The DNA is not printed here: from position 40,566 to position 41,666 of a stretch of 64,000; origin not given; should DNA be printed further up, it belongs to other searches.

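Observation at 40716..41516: Candidate phage-encoded sigma factor placed directly upstream of the virion module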

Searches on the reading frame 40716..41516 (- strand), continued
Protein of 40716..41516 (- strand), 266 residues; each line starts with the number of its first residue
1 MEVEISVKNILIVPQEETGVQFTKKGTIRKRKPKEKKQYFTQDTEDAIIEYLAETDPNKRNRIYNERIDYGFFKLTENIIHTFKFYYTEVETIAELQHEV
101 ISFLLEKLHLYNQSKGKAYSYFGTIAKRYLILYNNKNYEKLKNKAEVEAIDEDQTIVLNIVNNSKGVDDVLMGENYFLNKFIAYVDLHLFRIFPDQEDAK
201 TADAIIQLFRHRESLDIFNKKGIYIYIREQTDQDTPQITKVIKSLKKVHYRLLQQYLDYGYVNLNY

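Call 37: search_protein_representatives(alignment_id=A3)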
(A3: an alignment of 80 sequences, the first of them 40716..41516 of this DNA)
Query: 80 sequences, 234 profile positions. Proteins with E-value up to 0.001 (for the whole library): 2430; up to 1e-10: 1517; up to 1e-30: 478. The best 150 are listed.
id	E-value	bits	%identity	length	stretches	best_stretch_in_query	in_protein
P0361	4.0e-89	314.7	-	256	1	3-231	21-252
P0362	1.1e-78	280.5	-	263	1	3-232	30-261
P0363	1.8e-78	279.8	-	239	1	4-229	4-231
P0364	1.2e-76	273.8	-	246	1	3-231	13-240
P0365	2.6e-76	272.8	-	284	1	6-232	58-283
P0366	3.9e-76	272.2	-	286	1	5-231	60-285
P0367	2.2e-75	269.7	-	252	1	4-229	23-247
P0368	7.2e-75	268.0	-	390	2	90-228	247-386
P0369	6.9e-73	261.5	-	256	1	3-229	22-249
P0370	2.6e-72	259.6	-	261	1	7-226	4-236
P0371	8.0e-72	258.1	-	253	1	1-231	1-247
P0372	8.2e-72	258.0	-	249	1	3-232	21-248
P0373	4.1e-71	255.7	-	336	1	3-232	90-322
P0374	4.8e-71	255.5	-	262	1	4-231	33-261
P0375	2.4e-70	253.2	-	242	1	3-232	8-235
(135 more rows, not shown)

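Call 40: search_solved_structures(query=A4, max_evalue=10, show_alignments=5)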
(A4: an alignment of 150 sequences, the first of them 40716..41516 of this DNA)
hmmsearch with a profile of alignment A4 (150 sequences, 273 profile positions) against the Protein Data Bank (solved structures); distinct sequences matched with E-value up to 10: 1.
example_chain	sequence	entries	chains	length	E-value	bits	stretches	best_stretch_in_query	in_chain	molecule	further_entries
9i5v_d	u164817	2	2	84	0.47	12.9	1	6-75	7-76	Small ribosomal subunit protein bS20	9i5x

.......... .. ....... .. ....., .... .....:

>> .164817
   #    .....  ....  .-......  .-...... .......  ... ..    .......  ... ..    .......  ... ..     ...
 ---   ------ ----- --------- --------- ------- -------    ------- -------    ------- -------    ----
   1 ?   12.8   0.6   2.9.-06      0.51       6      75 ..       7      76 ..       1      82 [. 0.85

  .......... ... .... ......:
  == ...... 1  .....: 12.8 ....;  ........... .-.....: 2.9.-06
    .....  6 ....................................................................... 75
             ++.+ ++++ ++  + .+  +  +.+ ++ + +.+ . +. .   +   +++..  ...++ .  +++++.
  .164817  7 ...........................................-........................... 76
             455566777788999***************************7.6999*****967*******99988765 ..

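Call 41: search_protein_families(library=pfam, alignment_id=A4, max_evalue=0.1)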
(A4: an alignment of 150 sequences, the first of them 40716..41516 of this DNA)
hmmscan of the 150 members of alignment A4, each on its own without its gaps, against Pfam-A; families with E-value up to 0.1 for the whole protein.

A. member 1, window:40716-41516:- (266 aa): 0 families

B. families by the number of members that match (of 150 scanned): 116 families (the first 25 are shown)
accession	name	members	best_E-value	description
PF04542.20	Sigma70_r2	40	1.3e-07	Sigma-70 region 2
PF01371.25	Trp_repressor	3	0.0064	Trp repressor protein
PF08328.16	ASL_C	3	0.025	Adenylosuccinate lyase C-terminal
PF09293.15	RNaseH_C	2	0.0022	T4 RNase H, C terminal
PF01396.24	Zn_ribbon_Top1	2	0.0063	Topoisomerase DNA binding C4 zinc finger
PF12846.13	AAA_10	2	0.021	AAA-like domain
PF08823.16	PG_binding_2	2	0.026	Putative peptidoglycan binding domain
PF11527.13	ARL2_Bind_BART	2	0.033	The ARF-like 2 binding protein BART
PF11116.13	DUF2624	2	0.041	Protein of unknown function (DUF2624)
PF25208.1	DUF7838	2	0.056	Domain of unknown function (DUF7838)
PF24889.1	CCTL2_WNK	1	0.00028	WNK CCTL2 domain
PF21566.2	NagA_C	1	0.0006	Beta-N-acetylglucosaminidase, C-terminal domain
PF17915.7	zf_Rg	1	0.0012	Reverse gyrase zinc finger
PF00034.26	Cytochrom_C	1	0.0019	Cytochrome c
PF18935.5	DUF5683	1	0.0022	Family of unknown function (DUF5683)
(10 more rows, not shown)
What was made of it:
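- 40776..40859 (-): Helix-turn-helix-like stretch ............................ (aa 220-247). Pfam Trp_repressor is hit by 3 of 150 members (call 41).
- On Sigma-70 superfamily (Pfam Sigma70_r2 / NCBIfam TIGR02937): Sigma70_r2 is hit by 40 of 150 representatives (best E 1.3e-7), while every other family has 3 or fewer (call 41).
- Of 150 representatives that are less than 50% identical to each other, 40 hit Pfam Sigma70_r2 (best E 1.3e-7; the next family has 3 members) (call 41).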

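Call 64: find_encoding_contigs(protein=window:40716-41516:-, flank=3000, max_places=3)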
Protein window:40716-41516:- (266 aa): 4 contigs read that carry it; 1 place shown.
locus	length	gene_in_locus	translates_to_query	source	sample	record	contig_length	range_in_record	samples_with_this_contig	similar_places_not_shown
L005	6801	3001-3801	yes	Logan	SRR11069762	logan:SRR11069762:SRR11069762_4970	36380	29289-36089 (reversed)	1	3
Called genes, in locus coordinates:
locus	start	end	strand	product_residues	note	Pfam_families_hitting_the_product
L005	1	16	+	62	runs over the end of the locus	-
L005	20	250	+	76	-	-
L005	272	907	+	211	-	PF10544:T5orf172, PF13455:MUG113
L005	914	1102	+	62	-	-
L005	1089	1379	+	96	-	-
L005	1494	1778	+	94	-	PF00462:Glutaredoxin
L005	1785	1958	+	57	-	-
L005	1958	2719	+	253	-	-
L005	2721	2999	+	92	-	-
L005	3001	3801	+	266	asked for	-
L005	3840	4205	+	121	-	-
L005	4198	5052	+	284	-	-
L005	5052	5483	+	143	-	-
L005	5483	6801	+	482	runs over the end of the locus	-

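Call 65: find_encoding_contigs(protein=P0026, flank=10000, max_places=1)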
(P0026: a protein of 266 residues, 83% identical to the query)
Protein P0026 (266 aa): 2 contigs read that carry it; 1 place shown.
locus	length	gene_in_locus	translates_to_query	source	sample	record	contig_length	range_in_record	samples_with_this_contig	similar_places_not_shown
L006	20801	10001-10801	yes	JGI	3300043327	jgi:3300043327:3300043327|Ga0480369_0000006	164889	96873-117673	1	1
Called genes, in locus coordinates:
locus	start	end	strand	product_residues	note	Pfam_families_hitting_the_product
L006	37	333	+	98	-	-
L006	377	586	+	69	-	-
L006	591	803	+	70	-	-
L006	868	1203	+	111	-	-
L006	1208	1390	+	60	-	-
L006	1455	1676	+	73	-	-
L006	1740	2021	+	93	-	-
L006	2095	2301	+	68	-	-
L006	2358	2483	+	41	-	-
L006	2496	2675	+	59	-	-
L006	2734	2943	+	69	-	-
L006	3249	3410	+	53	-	-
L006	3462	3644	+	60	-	-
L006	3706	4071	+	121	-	-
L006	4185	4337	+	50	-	-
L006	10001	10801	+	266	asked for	-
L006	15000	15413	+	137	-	PF04965:GPW_gp25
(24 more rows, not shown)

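Call 66: find_encoding_contigs(protein=P0050, flank=10000, max_places=1)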
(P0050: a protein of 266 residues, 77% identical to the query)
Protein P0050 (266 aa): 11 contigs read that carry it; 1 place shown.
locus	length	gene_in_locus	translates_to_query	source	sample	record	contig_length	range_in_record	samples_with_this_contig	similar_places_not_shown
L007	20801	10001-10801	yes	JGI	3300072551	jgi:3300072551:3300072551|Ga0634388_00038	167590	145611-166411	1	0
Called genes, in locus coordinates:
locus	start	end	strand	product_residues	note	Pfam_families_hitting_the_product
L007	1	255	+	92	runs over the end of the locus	-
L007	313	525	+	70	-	-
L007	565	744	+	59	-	-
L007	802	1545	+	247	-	-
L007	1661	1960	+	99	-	-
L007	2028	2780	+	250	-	-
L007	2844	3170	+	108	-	-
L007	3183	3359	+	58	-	-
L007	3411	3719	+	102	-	-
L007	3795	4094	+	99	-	-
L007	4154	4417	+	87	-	-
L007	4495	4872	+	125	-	-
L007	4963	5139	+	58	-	-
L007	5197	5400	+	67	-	-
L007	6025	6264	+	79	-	-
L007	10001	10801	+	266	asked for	-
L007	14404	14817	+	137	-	PF04965:GPW_gp25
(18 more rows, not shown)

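Call 67: find_encoding_contigs(protein=P0078, flank=10000, max_places=1)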
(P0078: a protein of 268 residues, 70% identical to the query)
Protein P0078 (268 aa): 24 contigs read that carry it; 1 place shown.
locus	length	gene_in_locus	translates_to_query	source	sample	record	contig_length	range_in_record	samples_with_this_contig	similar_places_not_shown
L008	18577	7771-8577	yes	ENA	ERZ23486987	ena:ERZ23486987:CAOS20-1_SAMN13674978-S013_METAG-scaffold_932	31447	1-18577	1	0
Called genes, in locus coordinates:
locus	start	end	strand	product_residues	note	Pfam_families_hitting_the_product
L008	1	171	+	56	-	?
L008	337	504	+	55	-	-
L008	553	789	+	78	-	-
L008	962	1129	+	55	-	-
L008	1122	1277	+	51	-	-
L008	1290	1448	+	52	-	-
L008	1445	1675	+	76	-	-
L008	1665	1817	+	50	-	-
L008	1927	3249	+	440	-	-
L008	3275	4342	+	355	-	-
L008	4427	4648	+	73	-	-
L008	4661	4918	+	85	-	-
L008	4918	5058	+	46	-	PF13894:zf-C2H2_4 (faint)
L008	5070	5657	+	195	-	-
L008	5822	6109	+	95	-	-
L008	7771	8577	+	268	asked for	-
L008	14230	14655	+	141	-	PF04965:GPW_gp25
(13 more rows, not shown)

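Call 68: find_encoding_contigs(protein=P0117, flank=10000, max_places=1)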
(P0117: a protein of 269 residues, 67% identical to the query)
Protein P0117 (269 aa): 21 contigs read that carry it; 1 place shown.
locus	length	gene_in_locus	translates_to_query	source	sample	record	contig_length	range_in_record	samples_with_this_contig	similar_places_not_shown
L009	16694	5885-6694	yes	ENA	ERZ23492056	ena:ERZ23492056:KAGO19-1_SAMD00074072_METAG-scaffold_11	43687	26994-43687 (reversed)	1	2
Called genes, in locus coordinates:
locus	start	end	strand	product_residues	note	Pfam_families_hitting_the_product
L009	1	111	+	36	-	?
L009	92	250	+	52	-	-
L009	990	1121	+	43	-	-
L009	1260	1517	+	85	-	-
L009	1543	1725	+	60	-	-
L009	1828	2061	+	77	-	-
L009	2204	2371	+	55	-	-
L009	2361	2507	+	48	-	-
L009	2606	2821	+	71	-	-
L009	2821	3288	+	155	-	PF10544:T5orf172, PF13455:MUG113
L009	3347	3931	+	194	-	-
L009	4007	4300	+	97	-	-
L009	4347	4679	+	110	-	PF00462:Glutaredoxin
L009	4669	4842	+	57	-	-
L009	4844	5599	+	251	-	-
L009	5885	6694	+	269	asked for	-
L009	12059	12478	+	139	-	PF04965:GPW_gp25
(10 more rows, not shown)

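Call 69: find_encoding_contigs(protein=P0256, flank=10000, max_places=1)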
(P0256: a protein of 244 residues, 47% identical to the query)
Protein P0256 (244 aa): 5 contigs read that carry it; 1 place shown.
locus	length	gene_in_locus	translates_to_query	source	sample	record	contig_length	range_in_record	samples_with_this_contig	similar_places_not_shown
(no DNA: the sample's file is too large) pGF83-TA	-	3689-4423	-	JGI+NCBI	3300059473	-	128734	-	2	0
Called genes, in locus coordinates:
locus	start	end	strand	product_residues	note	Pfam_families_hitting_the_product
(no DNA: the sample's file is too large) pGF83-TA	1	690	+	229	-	?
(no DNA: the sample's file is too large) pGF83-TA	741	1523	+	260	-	PF06414:Zeta_toxin, PF13671:AAA_33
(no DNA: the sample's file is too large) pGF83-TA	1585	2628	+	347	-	-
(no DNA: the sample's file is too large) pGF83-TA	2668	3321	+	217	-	PF00574:CLP_protease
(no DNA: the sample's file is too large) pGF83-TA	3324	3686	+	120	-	-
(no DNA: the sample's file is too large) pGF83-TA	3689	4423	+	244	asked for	-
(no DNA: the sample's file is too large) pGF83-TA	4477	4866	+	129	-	-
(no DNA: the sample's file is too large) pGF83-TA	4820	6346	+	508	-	-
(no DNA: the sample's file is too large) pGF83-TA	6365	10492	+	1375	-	PF02368:Big_2 (faint), PF09992:NAGPA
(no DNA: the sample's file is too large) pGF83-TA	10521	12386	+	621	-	-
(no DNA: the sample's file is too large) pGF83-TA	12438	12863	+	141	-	-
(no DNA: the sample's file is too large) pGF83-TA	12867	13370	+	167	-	PF04965:GPW_gp25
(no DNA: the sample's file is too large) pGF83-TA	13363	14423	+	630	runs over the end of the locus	-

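Call 70: find_encoding_contigs(protein=P0325, flank=10000, max_places=1)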
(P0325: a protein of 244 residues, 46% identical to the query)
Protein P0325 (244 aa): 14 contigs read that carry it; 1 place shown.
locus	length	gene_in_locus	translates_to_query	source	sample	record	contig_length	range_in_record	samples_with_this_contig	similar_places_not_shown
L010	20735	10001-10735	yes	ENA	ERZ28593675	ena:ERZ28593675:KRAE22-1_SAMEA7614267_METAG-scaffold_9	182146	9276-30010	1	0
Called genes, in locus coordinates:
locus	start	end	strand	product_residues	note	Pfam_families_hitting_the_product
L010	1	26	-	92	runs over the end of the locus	-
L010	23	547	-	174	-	-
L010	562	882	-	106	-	PF23790:Kyano_Gp96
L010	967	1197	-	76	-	-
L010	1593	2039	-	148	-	-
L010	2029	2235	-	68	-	PF14902:DUF4494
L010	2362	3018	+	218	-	PF09992:NAGPA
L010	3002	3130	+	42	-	-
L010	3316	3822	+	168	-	PF01464:SLT (weak)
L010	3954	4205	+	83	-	-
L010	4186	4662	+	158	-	-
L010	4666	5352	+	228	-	PF02511:Thy1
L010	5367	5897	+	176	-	-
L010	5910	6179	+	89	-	-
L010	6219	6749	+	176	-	-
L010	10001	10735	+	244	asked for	-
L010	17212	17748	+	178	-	PF04965:GPW_gp25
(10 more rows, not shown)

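Call 71: find_encoding_contigs(protein=P0211, flank=10000, max_places=1)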
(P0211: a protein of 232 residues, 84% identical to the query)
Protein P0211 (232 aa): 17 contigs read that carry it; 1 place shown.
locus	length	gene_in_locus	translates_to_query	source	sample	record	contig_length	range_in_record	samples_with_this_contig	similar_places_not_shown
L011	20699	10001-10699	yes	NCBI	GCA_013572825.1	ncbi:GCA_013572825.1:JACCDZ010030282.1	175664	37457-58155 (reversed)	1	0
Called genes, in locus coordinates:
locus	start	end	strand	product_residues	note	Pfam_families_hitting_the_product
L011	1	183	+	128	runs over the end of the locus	-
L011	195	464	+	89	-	-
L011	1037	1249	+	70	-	-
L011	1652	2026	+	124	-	-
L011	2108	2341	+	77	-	-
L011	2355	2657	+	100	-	-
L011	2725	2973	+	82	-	-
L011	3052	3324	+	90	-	-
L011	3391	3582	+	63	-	-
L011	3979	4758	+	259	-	-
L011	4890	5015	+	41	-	-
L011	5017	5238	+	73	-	-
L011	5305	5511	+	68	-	-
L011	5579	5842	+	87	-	-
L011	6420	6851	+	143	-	-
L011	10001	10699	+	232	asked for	-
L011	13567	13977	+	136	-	PF04965:GPW_gp25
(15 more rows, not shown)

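Call 83: search_protein_families(library=ncbifam, alignment_id=A4, max_evalue=0.01)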
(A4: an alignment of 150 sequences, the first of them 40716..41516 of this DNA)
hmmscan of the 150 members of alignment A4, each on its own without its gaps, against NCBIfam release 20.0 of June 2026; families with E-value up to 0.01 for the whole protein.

A. member 1, window:40716-41516:- (266 aa): 1 family
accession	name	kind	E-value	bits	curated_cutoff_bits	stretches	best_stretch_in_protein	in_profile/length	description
NF008890.0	PRK11924.1-3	equivalog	0.0032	16.9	284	1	36-133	13-106/205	RNA polymerase sigma factor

B. families by the number of members that match (of 150 scanned): 31 families (the first 25 are shown)
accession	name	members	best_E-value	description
TIGR02937.1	sigma70-ECF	43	8.5e-08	sigma-70 family RNA polymerase sigma factor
NF008890.0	PRK11924.1-3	6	0.00056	RNA polymerase sigma factor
NF041236.1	CAS_III-E_sigma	3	4.4e-06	type III-E CRISPR-associated RpoE-like sigma factor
NF006176.0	PRK08311.2-4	2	4.7e-05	RNA polymerase sigma factor SigI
NF006174.0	PRK08311.2-2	2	6.8e-05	RNA polymerase sigma factor SigI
NF005644.0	PRK07408.1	2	6.8e-05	RNA polymerase sigma factor SigF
NF009178.0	PRK12526.1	2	0.00038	RNA polymerase sigma factor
NF007228.0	PRK09646.1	2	0.0031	ECF RNA polymerase sigma factor SigK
NF009186.0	PRK12534.1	2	0.0039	RNA polymerase sigma factor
NF009189.0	PRK12537.1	1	0.00026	RNA polymerase sigma factor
TIGR02997.1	Sig70-cyanoRpoD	1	0.00034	RNA polymerase sigma factor, RpoD/SigA family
NF004615.0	PRK05949.1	1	0.00068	RNA polymerase sigma factor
TIGR02394.1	rpoS_proteo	1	0.00072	RNA polymerase sigma factor RpoS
NF002057.0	PRK00886.1-6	1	0.001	2-phosphosulfolactate phosphatase family protein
NF010500.0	PRK13919.1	1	0.0011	putative RNA polymerase sigma E protein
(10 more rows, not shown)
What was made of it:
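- On Sigma-70 superfamily (Pfam Sigma70_r2 / NCBIfam TIGR02937): TIGR02937 is hit by 43 of 150 (best E 8.5e-8, call 83).
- Closest known: Group 4. Same: TIGR02937 is the model hit by most family members (43 of 150, call 83).
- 43 of 150 hit TIGR02937, and 20 of the 25 most frequent NCBIfam families are sigma factors (call 83). 40-43 of 150 homologues independently hit sigma profiles, down to E of about 1e-7 (calls 41, 83).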

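Call 96: search_protein_families(library=phrogs, alignment_id=A4, max_evalue=0.01)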
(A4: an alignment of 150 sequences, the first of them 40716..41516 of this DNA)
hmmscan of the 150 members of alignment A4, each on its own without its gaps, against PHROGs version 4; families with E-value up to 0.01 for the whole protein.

A. member 1, window:40716-41516:- (266 aa): 0 families

B. families by the number of members that match (of 150 scanned): 26 families (the first 25 are shown)
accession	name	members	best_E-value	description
phrog_234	-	10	4.3e-05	late sigma transcription factor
phrog_1740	-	4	0.00075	RNA polymerase sigma factor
phrog_351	-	2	0.00067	RNA polymerase sigma factor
phrog_17318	-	2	0.0064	transcriptional regulator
phrog_3000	-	1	5.9e-08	-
phrog_681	-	1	4.9e-06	endonuclease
phrog_2255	-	1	7.5e-05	HNH endonuclease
phrog_4605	-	1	0.00028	-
phrog_2340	-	1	0.00039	endonuclease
phrog_2633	-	1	0.0005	endonuclease VII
phrog_32219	-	1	0.00073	-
phrog_20864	-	1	0.0013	-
phrog_7095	-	1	0.0019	-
phrog_1015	-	1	0.0027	tail protein with lysin activity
phrog_27565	-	1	0.0034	-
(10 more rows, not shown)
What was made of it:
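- Closest known: Other phage-encoded sigma-70-family factors. Same: Six family members weakly hit these PHROGs (call 96).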

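Call 97: list_cluster_members(proteins=[window:40716-41516:-])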
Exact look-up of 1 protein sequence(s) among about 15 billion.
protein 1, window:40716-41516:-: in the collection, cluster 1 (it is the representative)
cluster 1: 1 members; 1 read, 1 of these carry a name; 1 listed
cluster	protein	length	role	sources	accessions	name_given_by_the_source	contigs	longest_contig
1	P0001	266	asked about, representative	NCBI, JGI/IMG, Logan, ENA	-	hypothetical protein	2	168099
